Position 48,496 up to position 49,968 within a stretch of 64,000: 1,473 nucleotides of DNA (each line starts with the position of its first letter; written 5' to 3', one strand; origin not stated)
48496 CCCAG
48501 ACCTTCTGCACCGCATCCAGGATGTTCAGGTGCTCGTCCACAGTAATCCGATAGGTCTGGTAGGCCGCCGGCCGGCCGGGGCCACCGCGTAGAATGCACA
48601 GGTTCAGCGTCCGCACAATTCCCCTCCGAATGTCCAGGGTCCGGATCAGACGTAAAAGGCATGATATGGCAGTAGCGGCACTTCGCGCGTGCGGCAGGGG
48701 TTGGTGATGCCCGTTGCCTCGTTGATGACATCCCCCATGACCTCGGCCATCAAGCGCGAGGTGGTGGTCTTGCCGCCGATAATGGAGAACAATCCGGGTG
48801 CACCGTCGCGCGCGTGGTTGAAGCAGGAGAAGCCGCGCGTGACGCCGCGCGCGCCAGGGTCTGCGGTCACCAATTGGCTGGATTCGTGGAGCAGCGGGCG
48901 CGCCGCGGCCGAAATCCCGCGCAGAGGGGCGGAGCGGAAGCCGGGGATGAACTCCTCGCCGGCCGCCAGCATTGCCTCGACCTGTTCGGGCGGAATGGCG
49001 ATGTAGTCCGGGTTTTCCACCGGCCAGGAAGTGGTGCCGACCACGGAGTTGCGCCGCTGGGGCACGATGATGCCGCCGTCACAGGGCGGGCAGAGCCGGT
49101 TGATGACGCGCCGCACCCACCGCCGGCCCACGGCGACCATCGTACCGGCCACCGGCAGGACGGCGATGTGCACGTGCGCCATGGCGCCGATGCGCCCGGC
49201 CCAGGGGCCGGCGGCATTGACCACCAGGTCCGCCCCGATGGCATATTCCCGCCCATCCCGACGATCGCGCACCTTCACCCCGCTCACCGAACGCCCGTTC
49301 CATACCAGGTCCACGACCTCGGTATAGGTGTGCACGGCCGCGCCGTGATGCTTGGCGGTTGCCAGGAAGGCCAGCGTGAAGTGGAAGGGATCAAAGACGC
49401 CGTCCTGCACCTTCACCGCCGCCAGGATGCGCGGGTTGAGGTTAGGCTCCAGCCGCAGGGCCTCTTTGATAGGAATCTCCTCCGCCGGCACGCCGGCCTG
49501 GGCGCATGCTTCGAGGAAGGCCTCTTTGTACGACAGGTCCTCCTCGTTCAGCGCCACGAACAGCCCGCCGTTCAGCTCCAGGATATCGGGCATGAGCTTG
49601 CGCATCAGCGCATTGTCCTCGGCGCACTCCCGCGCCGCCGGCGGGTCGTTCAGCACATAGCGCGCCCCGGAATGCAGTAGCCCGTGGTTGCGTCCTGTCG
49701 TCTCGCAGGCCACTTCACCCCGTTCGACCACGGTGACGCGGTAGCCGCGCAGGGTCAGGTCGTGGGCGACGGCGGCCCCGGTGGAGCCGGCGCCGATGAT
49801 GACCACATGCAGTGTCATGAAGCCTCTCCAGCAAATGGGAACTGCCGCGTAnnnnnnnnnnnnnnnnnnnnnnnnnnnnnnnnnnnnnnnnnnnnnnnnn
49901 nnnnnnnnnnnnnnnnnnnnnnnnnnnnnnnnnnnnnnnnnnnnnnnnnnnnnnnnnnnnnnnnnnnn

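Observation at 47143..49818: Chimeric respiratory complex: GlpA-type flavoprotein plus SdhB/SdhC/SdhD with no SdhA

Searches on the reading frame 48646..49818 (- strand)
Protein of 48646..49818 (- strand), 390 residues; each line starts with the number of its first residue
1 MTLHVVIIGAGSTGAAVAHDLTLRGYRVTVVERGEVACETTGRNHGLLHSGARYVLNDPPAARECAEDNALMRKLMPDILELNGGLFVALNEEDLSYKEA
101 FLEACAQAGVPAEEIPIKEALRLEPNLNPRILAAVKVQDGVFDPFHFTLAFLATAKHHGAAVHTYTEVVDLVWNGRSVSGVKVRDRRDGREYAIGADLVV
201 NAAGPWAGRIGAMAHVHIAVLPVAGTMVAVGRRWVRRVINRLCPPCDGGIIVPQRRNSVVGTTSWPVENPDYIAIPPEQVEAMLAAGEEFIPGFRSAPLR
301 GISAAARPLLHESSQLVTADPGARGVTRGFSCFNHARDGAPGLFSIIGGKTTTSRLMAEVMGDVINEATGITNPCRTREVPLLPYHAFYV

Call 3: search_protein_families(library=pfam, proteins=[window:48646-49818:-], max_evalue=0.01)
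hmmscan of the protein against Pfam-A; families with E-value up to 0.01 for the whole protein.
window:48646-49818:- (390 aa): 10 families
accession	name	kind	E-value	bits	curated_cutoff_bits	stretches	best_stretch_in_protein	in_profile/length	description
PF01266.30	DAO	-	8.5e-52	177.3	27.9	1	4-326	1-325/353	FAD dependent oxidoreductase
PF01494.25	FAD_binding_3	-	1.7e-09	37.8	22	1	4-47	3-45/349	FAD binding domain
PF00890.30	FAD_binding_2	-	3.3e-08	33.6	20.4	1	4-216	1-211/414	FAD binding domain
PF00070.33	Pyr_redox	-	3.8e-06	27.8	22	1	4-37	1-34/82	Pyridine nucleotide-disulphide oxidoreductase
PF07992.20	Pyr_redox_2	-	8.1e-06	25.9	26.1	1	4-50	2-49/291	Pyridine nucleotide-disulphide oxidoreductase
PF13450.12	NAD_binding_8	-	2.3e-05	25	21.9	1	7-37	1-31/68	NAD(P)-binding Rossmann-like domain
PF12831.13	FAD_oxidored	-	3.8e-05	23.6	27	1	138-217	83-156/416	FAD dependent oxidoreductase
PF02558.23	ApbA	-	0.00029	20.9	22.2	1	5-52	1-47/150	Ketopantoate reductase PanE/ApbA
PF03435.24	Sacchrp_dh_NADP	-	0.00061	20.6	25.1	1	5-40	1-38/129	Saccharopine dehydrogenase NADP binding domain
PF02254.24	TrkA_N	-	0.002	18.9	23.8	1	5-41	1-37/116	TrkA-N domain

Call 4: search_protein_families(library=ncbifam, proteins=[window:48646-49818:-], max_evalue=0.01)
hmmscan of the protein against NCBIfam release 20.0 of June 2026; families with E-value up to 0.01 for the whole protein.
window:48646-49818:- (390 aa): 58 families (the best 25 are shown)
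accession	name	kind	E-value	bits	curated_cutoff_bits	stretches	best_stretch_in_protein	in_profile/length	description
TIGR03377.1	glycerol3P_GlpA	equivalog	3.7e-123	411.8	552.8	1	4-384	1-377/530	anaerobic glycerol-3-phosphate dehydrogenase subunit GlpA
NF008313.0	PRK11101.1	equivalog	6.4e-100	335.3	425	1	4-382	10-386/548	anaerobic glycerol-3-phosphate dehydrogenase subunit A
NF008899.0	PRK12266.1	equivalog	2.9e-26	92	360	2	125-382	135-392/508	glycerol-3-phosphate dehydrogenase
TIGR02352.1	thiamin_ThiO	equivalog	3.6e-24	85.5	250.8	1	5-312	1-308/351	glycine oxidase ThiO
NF009906.0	PRK13369.1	equivalog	9.5e-22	77.2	352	2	127-380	137-389/502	glycerol-3-phosphate dehydrogenase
NF033460.1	glycerol3P_ox_II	equivalog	4.8e-18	65.4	460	1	4-309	3-317/361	type 2 glycerol-3-phosphate oxidase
NF033461.1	glycerol3P_ox_1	equivalog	8.2e-16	57.4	840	1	2-215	18-244/607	type 1 glycerol-3-phosphate oxidase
NF008726.1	PRK11728.1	equivalog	1.7e-15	56.8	299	1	4-230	2-227/389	L-2-hydroxyglutarate oxidase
NF001933.0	PRK00711.1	subfamily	6.8e-14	51.7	383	2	84-229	136-279/429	D-amino acid dehydrogenase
NF008425.0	PRK11259.1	equivalog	1e-11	44.5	257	1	2-212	4-210/377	N-methyl-L-tryptophan oxidase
NF009074.0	PRK12409.1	equivalog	3.7e-11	42.8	494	2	4-51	3-51/410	D-amino acid dehydrogenase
NF041080.1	DGGGPL_reductase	equivalog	1.7e-09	37.1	580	1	141-204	91-154/447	digeranylgeranylglycerophospholipid reductase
NF002480.1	PRK01747.1-1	equivalog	3.9e-09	35.5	540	1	4-263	250-505/645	bifunctional tRNA (5-methylaminomethyl-2-thiouridine)(34)-methyltransferase MnmC2/FAD-dependent 5-carboxymethylaminomethyl-2-thiouridine(34)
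TIGR03364.1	HpnW_proposed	hypoth_equivalog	8.8e-09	34.9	285.1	1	4-137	2-136/365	TIGR03364 family FAD-dependent oxidoreductase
TIGR03197.1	MnmC_Cterm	equivalog_domain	1.5e-08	34.1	174.2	1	4-50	1-48/400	FAD-dependent 5-carboxymethylaminomethyl-2-thiouridine(34) oxidoreductase MnmC1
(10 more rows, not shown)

Call 8: find_homologous_proteins(query=window:48646-49818:-, max_evalue=1e-20)
Query window:48646-49818:- (390 aa): 4056 proteins with E <= 1e-20 among 8000 candidates; the best 120 are listed.
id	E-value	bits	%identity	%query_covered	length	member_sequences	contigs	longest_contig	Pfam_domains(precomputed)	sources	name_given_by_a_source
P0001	1.8e-250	849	96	100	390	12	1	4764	PF01266.31,PF13450.13,PF00890.31,PF01494.26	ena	-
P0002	4.8e-246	834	95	100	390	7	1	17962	PF01266.31,PF00890.31,PF01494.26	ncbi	ncbi:MAG: FAD-dependent oxidoreductase [Anaerolineae bacterium]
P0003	1.4e-212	724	81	100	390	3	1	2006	PF01266.31,PF01494.26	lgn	-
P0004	8.7e-187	639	71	100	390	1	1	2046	PF01266.31,PF13450.13,PF00890.31,PF01494.26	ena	-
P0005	1.3e-183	629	71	100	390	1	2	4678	PF01266.31,PF00890.31,PF01494.26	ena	-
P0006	1.3e-182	625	71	100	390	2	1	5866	PF01266.31,PF01494.26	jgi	jgi:glycerol-3-phosphate dehydrogenase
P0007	2.6e-181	621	70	100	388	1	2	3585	PF01266.31,PF00890.31,PF01494.26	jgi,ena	-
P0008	3.2e-179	614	70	100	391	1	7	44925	PF01266.31,PF13450.13,PF00890.31,PF07992.21,PF01494.26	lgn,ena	-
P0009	3.8e-177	607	68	100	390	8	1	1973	PF01266.31,PF01494.26,PF12831.14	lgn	-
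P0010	1.1e-176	606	68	100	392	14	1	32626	PF01266.31,PF00890.31,PF01494.26,PF12831.14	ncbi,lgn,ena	-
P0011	8.4e-175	600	69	100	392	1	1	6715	PF01266.31,PF13450.13,PF00890.31,PF01494.26,PF12831.14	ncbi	-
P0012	5.0e-170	584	66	100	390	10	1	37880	PF01266.31,PF13450.13,PF00890.31,PF01494.26,PF12831.14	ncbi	-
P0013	9.1e-170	583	66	100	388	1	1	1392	PF01266.31,PF13450.13,PF00890.31,PF01494.26,PF12831.14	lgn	-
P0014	4.2e-152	525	61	100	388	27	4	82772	PF01266.31,PF13450.13,PF00890.31,PF07992.21,PF01494.26,PF12831.14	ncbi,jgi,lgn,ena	-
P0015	8.2e-152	524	61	100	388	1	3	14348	PF01266.31,PF13450.13,PF00890.31,PF07992.21,PF01494.26,PF12831.14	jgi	jgi:glycerol-3-phosphate dehydrogenase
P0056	1.2e-137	477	55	99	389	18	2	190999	PF01266.31,PF13450.13,PF00890.31,PF07992.21,PF01494.26,PF12831.14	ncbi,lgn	-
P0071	7.1e-137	475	57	99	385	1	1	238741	PF01266.31,PF13450.13,PF00890.31,PF01494.26,PF12831.14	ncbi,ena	-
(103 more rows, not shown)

Call 9: find_encoding_contigs(protein=P0014, flank=8000, max_places=3)
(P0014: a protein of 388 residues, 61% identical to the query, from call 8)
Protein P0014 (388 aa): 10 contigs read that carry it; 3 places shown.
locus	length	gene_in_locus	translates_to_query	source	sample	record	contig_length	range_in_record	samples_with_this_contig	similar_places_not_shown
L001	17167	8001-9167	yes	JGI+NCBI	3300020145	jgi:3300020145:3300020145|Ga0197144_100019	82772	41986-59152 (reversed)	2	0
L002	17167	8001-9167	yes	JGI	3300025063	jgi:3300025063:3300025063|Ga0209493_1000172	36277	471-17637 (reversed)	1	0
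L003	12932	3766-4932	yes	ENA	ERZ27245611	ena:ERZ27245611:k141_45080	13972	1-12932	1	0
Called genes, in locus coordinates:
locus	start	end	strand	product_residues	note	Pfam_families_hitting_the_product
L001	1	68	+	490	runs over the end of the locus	PF01523:PmbA_TldD_1st, PF19290:PmbA_TldD_2nd, PF19289:PmbA_TldD_3rd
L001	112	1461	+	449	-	PF01523:PmbA_TldD_1st, PF19290:PmbA_TldD_2nd, PF19289:PmbA_TldD_3rd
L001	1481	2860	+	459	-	PF03065:Glyco_hydro_57, PF12055:DUF3536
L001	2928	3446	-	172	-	PF07681:DoxX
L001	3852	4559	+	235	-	PF00230:MIP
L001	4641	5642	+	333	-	PF02733:Dak1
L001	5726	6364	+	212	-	PF02734:Dak2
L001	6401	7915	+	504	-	PF00370:FGGY_N, PF02782:FGGY_C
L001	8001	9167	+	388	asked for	PF00890:FAD_binding_2 (faint), PF01266:DAO, PF01494:FAD_binding_3 (faint), PF07992:Pyr_redox_2, PF13450:NAD_binding_8 (weak), PF12831:FAD_oxidored (weak)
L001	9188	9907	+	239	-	PF13085:Fer2_3, PF13534:Fer4_17 (faint), PF12838:Fer4_7 (faint), PF13237:Fer4_10 (weak), PF13183:Fer4_8, PF13187:Fer4_9 (weak), PF13484:Fer4_16 (weak)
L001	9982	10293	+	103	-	PF01127:Sdh_cyt, PF02300:Fumarate_red_C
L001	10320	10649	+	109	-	PF01127:Sdh_cyt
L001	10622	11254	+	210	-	-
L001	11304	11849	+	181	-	PF01965:DJ-1_PfpI, PF18011:Catalase_C (weak)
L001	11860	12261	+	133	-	PF03610:EIIA-man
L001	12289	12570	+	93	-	PF00381:PTS-HPr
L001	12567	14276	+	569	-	PF05524:PEP-utilisers_N, PF00391:PEP-utilizers, PF02896:PEP-utilizers_C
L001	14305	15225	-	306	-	-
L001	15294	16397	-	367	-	PF00596:Aldolase_II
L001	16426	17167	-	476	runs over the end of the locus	PF00587:tRNA-synt_2b, PF03129:HGTP_anticodon, PF09180:ProRS-C_1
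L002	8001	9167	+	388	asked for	PF00890:FAD_binding_2 (faint), PF01266:DAO, PF01494:FAD_binding_3 (faint), PF07992:Pyr_redox_2, PF13450:NAD_binding_8 (weak), PF12831:FAD_oxidored (weak)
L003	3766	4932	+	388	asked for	PF00890:FAD_binding_2 (faint), PF01266:DAO, PF01494:FAD_binding_3 (faint), PF07992:Pyr_redox_2, PF13450:NAD_binding_8 (weak), PF12831:FAD_oxidored (weak)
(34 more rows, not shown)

Call 10: find_encoding_contigs(protein=P0056, flank=8000, max_places=2)
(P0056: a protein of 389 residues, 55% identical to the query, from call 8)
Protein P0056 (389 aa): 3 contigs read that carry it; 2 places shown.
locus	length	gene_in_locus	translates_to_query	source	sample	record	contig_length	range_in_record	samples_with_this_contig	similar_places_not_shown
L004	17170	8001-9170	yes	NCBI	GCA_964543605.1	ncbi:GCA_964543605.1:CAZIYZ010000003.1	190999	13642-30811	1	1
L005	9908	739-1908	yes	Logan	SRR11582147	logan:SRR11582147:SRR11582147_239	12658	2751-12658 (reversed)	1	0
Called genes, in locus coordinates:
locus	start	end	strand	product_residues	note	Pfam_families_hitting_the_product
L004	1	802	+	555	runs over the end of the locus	PF06609:TRI12, PF00083:Sugar_tr, PF07690:MFS_1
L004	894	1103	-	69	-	PF21344:Zn_ribbon_LysW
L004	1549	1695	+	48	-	PF04964:Flp_Fap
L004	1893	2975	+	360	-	PF00180:Iso_dh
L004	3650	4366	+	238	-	PF00230:MIP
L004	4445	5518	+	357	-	PF02733:Dak1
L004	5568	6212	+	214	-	PF02734:Dak2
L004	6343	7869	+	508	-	PF00370:FGGY_N, PF02782:FGGY_C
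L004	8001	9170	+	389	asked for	PF00890:FAD_binding_2 (faint), PF01266:DAO, PF01494:FAD_binding_3 (faint), PF07992:Pyr_redox_2 (faint), PF12831:FAD_oxidored (faint), PF13450:NAD_binding_8 (weak)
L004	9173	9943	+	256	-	PF13085:Fer2_3, PF13187:Fer4_9 (faint), PF13183:Fer4_8, PF13237:Fer4_10, PF13534:Fer4_17 (weak)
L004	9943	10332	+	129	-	PF01127:Sdh_cyt, PF02300:Fumarate_red_C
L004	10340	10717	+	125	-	PF01127:Sdh_cyt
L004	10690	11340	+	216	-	-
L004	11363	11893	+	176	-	PF01965:DJ-1_PfpI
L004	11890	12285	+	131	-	PF03610:EIIA-man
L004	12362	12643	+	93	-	PF00381:PTS-HPr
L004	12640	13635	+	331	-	PF01047:MarR (faint), PF04545:Sigma70_r4, PF08281:Sigma70_r4_2 (weak), PF13545:HTH_Crp_2 (weak), PF09339:HTH_IclR (weak), PF12802:MarR_2, PF13412:HTH_24 (weak), PF04198:Sugar-bind, +1 more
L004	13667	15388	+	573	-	PF05524:PEP-utilisers_N, PF00391:PEP-utilizers, PF02896:PEP-utilizers_C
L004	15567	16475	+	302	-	PF01209:Ubie_methyltran (weak), PF13489:Methyltransf_23, PF02353:CMAS (weak), PF13847:Methyltransf_31, PF08241:Methyltransf_11, PF08242:Methyltransf_12, PF13649:Methyltransf_25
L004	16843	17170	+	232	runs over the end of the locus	PF00702:Hydrolase, PF12710:HAD, PF13419:HAD_2, PF13242:Hydrolase_like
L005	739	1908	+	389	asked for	PF00890:FAD_binding_2 (faint), PF01266:DAO, PF01494:FAD_binding_3 (faint), PF07992:Pyr_redox_2 (faint), PF12831:FAD_oxidored (faint), PF13450:NAD_binding_8 (weak)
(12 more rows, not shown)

Call 11: find_encoding_contigs(protein=P0071, flank=8000, max_places=2)
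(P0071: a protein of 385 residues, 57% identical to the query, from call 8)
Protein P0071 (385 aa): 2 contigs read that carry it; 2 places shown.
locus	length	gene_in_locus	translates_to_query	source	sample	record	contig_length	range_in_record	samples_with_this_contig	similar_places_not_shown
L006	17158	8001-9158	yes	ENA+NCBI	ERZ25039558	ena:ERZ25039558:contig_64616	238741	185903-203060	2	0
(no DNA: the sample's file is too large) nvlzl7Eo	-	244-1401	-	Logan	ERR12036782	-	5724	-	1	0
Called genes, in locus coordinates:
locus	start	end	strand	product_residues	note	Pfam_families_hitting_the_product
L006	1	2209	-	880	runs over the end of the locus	PF02629:CoA_binding, PF13380:CoA_binding_2, PF13607:Succ_CoA_lig, PF19045:Ligase_CoA_2 (weak), PF13549:ATP-grasp_5, PF13302:Acetyltransf_3, PF00583:Acetyltransf_1, PF13508:Acetyltransf_7 (faint)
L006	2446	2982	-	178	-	PF00582:Usp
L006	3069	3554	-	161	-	PF04073:tRNA_edit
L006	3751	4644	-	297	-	PF10114:PocR, PF12833:HTH_18, PF00165:HTH_AraC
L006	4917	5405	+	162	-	PF00543:P-II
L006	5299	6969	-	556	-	PF06826:Asp-Al_Ex, PF02080:TrkA_C, PF06826:Asp-Al_Ex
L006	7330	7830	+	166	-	PF00582:Usp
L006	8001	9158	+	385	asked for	PF00890:FAD_binding_2 (faint), PF01266:DAO, PF01494:FAD_binding_3 (faint), PF12831:FAD_oxidored (faint), PF13450:NAD_binding_8 (weak)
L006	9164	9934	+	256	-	PF13085:Fer2_3, PF13534:Fer4_17 (faint), PF13183:Fer4_8, PF13187:Fer4_9 (weak), PF13237:Fer4_10 (weak)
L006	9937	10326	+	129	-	PF01127:Sdh_cyt, PF02300:Fumarate_red_C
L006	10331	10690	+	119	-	PF01127:Sdh_cyt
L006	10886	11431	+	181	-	PF00582:Usp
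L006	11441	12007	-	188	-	PF00582:Usp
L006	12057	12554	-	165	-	PF01258:zf-dskA_traR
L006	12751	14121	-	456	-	PF01134:GIDA (faint), PF01266:DAO (faint), PF07992:Pyr_redox_2, PF12831:FAD_oxidored (faint), PF13450:NAD_binding_8 (faint), PF13738:Pyr_redox_3 (weak), PF00070:Pyr_redox, PF02852:Pyr_redox_dim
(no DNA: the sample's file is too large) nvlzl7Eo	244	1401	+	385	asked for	PF00890:FAD_binding_2 (faint), PF01266:DAO, PF01494:FAD_binding_3 (faint), PF12831:FAD_oxidored (faint), PF13450:NAD_binding_8 (weak)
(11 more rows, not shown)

Call 19: find_encoding_contigs(protein=P0008, flank=10000, max_places=2)
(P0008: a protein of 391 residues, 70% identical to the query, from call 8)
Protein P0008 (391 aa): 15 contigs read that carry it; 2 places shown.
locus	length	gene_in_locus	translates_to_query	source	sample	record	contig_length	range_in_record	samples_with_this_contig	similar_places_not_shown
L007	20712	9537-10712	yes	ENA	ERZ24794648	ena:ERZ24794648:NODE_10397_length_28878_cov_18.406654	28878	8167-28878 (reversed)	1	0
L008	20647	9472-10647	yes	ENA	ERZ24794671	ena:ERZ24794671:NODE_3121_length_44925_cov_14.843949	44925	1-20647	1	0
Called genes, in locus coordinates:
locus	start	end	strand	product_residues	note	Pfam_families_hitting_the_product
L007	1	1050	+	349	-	?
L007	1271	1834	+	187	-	-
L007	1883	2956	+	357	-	PF01408:GFO_IDH_MocA, PF03447:NAD_binding_3 (weak), PF02894:GFO_IDH_MocA_C, PF22725:GFO_IDH_MocA_C3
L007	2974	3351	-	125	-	-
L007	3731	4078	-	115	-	-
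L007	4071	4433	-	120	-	PF12643:MazG-like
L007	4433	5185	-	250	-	PF04909:Amidohydro_2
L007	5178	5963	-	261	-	PF04909:Amidohydro_2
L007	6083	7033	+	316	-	PF01904:DUF72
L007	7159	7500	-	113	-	PF00076:RRM_1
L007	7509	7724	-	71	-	PF00313:CSD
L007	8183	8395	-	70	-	-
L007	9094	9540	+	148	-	-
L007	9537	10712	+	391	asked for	PF00890:FAD_binding_2 (faint), PF01266:DAO, PF01494:FAD_binding_3 (weak), PF07992:Pyr_redox_2 (faint), PF13450:NAD_binding_8 (faint)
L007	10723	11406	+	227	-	PF13085:Fer2_3, PF13534:Fer4_17 (faint), PF13187:Fer4_9 (faint), PF13183:Fer4_8, PF13237:Fer4_10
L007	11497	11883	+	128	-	PF02300:Fumarate_red_C, PF01127:Sdh_cyt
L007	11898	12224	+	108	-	PF01127:Sdh_cyt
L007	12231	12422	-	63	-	-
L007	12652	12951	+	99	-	PF00795:CN_hydrolase (weak)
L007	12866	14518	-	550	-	PF00664:ABC_membrane, PF00005:ABC_tran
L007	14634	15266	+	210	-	PF13518:HTH_28 (weak), PF13551:HTH_29 (faint), PF13565:HTH_32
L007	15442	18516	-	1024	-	PF01565:FAD_binding_4, PF13183:Fer4_8 (weak), PF13534:Fer4_17, PF02754:CCG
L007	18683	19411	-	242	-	PF12728:HTH_17, PF10114:PocR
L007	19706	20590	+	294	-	PF01040:UbiA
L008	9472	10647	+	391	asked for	PF00890:FAD_binding_2 (faint), PF01266:DAO, PF01494:FAD_binding_3 (weak), PF07992:Pyr_redox_2 (faint), PF13450:NAD_binding_8 (faint)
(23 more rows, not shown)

Call 20: find_encoding_contigs(protein=P0010, flank=10000, max_places=2)
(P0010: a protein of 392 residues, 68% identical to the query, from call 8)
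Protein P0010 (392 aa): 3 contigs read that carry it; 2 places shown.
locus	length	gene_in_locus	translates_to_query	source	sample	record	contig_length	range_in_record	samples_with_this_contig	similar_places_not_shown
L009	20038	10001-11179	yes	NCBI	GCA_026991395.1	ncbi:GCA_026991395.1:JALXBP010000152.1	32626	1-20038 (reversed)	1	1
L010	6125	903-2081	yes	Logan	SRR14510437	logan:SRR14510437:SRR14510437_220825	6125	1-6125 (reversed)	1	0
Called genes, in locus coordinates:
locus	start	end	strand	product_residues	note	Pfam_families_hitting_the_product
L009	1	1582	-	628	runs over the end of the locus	PF00069:Pkinase, PF07714:PK_Tyr_Ser-Thr, PF03109:ABC1 (weak), PF03793:PASTA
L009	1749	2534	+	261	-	PF00882:Zn_dep_PLPC (faint)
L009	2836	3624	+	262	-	PF00230:MIP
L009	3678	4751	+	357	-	PF02733:Dak1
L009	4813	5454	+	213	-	PF02734:Dak2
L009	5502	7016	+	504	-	PF00370:FGGY_N, PF02782:FGGY_C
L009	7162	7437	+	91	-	-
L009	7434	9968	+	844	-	PF03610:EIIA-man, PF00381:PTS-HPr, PF05524:PEP-utilisers_N, PF00391:PEP-utilizers, PF02896:PEP-utilizers_C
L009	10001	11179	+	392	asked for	PF00890:FAD_binding_2, PF01266:DAO, PF01494:FAD_binding_3 (faint), PF12831:FAD_oxidored (faint)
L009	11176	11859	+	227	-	PF13085:Fer2_3, PF13183:Fer4_8, PF13237:Fer4_10 (weak)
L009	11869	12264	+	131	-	PF01127:Sdh_cyt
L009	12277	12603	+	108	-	PF01127:Sdh_cyt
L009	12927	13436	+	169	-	PF26550:Tricorn_2nd (weak), PF12894:ANAPC4_WD40 (faint), PF23389:Beta-prop_WDR19_1st (weak), PF25174:Beta-prop_THOC3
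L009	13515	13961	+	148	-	-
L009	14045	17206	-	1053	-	PF00464:SHMT, PF00155:Aminotran_1_2 (faint), PF00464:SHMT, PF01571:GCV_T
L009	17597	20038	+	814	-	?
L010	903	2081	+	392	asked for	PF00890:FAD_binding_2, PF01266:DAO, PF01494:FAD_binding_3 (faint), PF12831:FAD_oxidored (faint)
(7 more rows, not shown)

Call 21: find_encoding_contigs(protein=P0012, flank=10000, max_places=2)
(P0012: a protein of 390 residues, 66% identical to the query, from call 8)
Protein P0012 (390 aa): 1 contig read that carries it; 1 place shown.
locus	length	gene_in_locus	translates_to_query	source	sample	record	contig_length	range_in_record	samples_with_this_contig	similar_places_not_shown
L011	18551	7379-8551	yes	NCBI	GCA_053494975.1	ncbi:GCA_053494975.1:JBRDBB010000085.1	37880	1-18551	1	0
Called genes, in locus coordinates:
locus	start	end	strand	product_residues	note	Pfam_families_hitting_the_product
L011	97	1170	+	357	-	PF02733:Dak1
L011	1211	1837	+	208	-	PF02734:Dak2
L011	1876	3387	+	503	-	PF00370:FGGY_N, PF02782:FGGY_C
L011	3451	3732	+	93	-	-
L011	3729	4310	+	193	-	PF13649:Methyltransf_25 (weak)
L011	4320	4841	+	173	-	PF01965:DJ-1_PfpI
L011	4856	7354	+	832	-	PF03610:EIIA-man, PF00381:PTS-HPr, PF05524:PEP-utilisers_N, PF00391:PEP-utilizers, PF02896:PEP-utilizers_C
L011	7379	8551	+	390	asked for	PF00890:FAD_binding_2 (weak), PF01266:DAO, PF01494:FAD_binding_3 (faint), PF12831:FAD_oxidored (weak), PF13450:NAD_binding_8 (faint)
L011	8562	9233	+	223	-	PF13085:Fer2_3, PF13187:Fer4_9 (faint), PF13183:Fer4_8, PF13237:Fer4_10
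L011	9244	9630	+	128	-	PF01127:Sdh_cyt, PF02300:Fumarate_red_C (weak)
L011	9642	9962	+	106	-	PF01127:Sdh_cyt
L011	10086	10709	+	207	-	PF01470:Peptidase_C15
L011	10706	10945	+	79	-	-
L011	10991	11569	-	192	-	PF10469:AKAP7_NLS, PF02834:LigT_PEase, PF13563:2_5_RNA_ligase2, PF02834:LigT_PEase (weak)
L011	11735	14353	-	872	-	-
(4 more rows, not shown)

Call 23: find_encoding_contigs(protein=P0002, flank=10000, max_places=1)
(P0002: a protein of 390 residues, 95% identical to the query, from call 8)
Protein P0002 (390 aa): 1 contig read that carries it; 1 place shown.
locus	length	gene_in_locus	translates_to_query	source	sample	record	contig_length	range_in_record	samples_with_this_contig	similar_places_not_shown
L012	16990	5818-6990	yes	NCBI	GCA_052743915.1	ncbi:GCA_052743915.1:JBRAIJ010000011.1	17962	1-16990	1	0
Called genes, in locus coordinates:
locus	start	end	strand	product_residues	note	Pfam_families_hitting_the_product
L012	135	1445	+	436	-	PF19300:BPD_transp_1_N, PF00528:BPD_transp_1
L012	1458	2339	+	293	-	PF12911:OppC_N, PF00528:BPD_transp_1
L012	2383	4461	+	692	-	PF00005:ABC_tran, PF00485:PRK (faint), PF02463:SMC_N (weak), PF13304:AAA_21 (faint), PF13401:AAA_22 (faint), PF08352:oligo_HPY, PF00005:ABC_tran, PF08352:oligo_HPY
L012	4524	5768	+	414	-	PF01053:Cys_Met_Meta_PP, PF00155:Aminotran_1_2, PF01041:DegT_DnrJ_EryC1 (faint), PF01212:Beta_elim_lyase (weak)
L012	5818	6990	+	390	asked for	PF00890:FAD_binding_2 (weak), PF01266:DAO, PF01494:FAD_binding_3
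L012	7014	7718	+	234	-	PF13085:Fer2_3, PF13187:Fer4_9 (faint), PF13534:Fer4_17 (faint), PF13237:Fer4_10, PF13183:Fer4_8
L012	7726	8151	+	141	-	PF02300:Fumarate_red_C (weak), PF01127:Sdh_cyt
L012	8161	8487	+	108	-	PF01127:Sdh_cyt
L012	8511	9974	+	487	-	PF06253:MTTB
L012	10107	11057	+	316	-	PF00005:ABC_tran, PF13175:AAA_15 (faint), PF13304:AAA_21, PF13732:DrrA1-3_C (faint)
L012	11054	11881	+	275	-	PF12679:ABC2_membrane_2, PF12698:ABC2_membrane_3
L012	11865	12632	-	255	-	-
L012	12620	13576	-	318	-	PF03851:UvdE, PF01261:AP_endonuc_2 (weak)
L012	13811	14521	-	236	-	-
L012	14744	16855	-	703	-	-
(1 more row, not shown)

Call 24: find_encoding_contigs(protein=P0006, flank=6000, max_places=1)
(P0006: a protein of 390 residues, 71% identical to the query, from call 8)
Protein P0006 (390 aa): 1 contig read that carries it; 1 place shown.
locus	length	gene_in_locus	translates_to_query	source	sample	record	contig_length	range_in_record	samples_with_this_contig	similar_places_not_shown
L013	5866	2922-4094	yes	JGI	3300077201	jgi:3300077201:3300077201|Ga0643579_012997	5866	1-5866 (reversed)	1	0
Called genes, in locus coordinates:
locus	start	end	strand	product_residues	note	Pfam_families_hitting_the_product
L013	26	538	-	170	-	-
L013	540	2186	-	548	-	PF24517:CBM96, PF06848:Disaggr_repeat, PF17210:SdrD_B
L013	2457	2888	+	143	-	-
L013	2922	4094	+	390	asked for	PF01266:DAO, PF01494:FAD_binding_3 (faint)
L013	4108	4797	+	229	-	PF13085:Fer2_3, PF13534:Fer4_17 (faint), PF13183:Fer4_8, PF13237:Fer4_10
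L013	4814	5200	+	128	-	PF01127:Sdh_cyt, PF02300:Fumarate_red_C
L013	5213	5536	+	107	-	PF01127:Sdh_cyt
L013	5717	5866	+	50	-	?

Call 25: find_encoding_contigs(protein=P0011, flank=7000, max_places=1)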
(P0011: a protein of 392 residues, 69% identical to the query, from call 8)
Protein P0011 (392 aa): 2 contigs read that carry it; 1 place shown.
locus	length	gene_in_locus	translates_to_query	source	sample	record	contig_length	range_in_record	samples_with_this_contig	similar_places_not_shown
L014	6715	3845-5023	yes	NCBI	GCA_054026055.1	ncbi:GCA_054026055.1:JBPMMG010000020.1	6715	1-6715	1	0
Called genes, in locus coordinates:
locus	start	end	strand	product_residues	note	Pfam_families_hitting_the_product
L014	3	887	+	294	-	?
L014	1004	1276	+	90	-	-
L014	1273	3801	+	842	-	PF03610:EIIA-man, PF00381:PTS-HPr, PF05524:PEP-utilisers_N, PF00391:PEP-utilizers, PF02896:PEP-utilizers_C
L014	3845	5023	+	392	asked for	PF00890:FAD_binding_2 (faint), PF01266:DAO, PF01494:FAD_binding_3 (faint), PF12831:FAD_oxidored (faint), PF13450:NAD_binding_8 (faint)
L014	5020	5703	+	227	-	PF13085:Fer2_3, PF13534:Fer4_17 (faint), PF13183:Fer4_8, PF13237:Fer4_10 (weak)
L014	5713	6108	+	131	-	PF01127:Sdh_cyt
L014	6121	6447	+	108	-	PF01127:Sdh_cyt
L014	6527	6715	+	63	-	?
